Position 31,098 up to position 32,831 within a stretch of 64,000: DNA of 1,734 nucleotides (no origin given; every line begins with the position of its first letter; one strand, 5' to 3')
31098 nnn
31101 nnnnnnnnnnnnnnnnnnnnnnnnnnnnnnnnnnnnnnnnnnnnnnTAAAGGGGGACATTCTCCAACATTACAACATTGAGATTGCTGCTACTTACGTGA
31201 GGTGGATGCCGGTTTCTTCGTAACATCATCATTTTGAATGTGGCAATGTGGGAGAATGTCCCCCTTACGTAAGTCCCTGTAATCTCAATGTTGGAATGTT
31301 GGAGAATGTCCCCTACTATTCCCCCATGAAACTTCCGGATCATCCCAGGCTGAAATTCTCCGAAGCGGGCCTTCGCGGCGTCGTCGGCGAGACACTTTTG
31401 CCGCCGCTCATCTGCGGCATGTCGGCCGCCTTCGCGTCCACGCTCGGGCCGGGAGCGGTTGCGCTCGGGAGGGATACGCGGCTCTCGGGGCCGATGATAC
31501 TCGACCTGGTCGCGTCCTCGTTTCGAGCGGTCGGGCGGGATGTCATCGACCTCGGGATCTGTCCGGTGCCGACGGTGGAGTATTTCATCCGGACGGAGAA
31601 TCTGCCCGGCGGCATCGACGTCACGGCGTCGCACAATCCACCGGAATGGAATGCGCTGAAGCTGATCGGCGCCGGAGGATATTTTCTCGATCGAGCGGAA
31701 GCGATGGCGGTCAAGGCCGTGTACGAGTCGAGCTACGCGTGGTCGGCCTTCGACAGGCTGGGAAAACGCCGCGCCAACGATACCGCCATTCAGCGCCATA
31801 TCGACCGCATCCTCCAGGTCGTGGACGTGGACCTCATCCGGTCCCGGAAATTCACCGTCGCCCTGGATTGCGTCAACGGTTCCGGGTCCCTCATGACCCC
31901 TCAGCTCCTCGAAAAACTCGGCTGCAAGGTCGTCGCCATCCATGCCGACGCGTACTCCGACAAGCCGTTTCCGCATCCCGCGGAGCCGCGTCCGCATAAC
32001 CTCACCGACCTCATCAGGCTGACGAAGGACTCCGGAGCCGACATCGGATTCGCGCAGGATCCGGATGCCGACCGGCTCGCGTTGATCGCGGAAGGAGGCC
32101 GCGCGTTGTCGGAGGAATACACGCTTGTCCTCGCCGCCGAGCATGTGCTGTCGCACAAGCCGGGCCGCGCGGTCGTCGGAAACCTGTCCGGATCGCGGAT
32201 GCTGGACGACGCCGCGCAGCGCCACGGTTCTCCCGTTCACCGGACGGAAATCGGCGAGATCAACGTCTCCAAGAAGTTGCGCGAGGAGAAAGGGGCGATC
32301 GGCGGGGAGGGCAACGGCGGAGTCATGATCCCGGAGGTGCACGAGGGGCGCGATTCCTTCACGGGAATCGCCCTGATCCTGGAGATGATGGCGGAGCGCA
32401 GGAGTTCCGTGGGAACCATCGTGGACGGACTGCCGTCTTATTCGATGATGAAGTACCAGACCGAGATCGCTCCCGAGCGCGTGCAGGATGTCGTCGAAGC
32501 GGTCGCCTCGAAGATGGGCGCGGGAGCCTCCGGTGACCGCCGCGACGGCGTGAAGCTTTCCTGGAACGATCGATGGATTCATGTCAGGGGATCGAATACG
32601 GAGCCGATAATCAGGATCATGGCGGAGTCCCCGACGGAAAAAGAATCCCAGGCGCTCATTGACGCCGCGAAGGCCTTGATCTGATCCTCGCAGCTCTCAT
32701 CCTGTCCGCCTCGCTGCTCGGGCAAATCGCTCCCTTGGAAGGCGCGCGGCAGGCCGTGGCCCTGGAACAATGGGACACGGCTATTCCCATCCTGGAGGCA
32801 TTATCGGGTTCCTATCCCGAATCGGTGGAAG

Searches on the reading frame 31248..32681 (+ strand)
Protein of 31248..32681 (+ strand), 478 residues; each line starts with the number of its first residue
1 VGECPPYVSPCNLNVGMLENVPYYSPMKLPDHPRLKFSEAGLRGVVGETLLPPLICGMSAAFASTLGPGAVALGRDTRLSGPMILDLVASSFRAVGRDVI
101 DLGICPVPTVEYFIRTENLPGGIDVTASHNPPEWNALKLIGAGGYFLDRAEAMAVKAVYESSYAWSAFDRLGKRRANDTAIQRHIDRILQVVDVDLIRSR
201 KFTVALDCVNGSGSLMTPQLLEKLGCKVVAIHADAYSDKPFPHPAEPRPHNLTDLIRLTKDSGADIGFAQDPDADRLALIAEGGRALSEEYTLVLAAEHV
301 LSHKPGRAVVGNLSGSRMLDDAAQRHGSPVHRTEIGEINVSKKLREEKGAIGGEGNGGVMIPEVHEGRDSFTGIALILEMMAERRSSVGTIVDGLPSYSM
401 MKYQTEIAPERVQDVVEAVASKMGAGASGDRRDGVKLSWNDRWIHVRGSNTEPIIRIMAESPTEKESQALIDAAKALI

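Call 33: search_protein_families(library=pfam, proteins=[window:31248-32681:+], max_evalue=0.0001)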
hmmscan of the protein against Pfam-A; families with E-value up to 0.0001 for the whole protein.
window:31248-32681:+ (478 aa): 4 families
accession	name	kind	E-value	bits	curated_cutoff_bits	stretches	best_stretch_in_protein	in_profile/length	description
PF02878.22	PGM_PMM_I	-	5e-28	97.9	22.5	1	35-161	2-133/138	Phosphoglucomutase/phosphomannomutase, alpha/beta/alpha domain I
PF02879.22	PGM_PMM_II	-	7.3e-24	84.7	29.3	1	183-283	2-102/103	Phosphoglucomutase/phosphomannomutase, alpha/beta/alpha domain II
PF02880.22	PGM_PMM_III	-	1.4e-19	70.8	20.7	1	290-395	3-111/115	Phosphoglucomutase/phosphomannomutase, alpha/beta/alpha domain III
PF00408.26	PGM_PMM_IV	-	6.4e-07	29.8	23.1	1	416-472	12-63/68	Phosphoglucomutase/phosphomannomutase, C-terminal domain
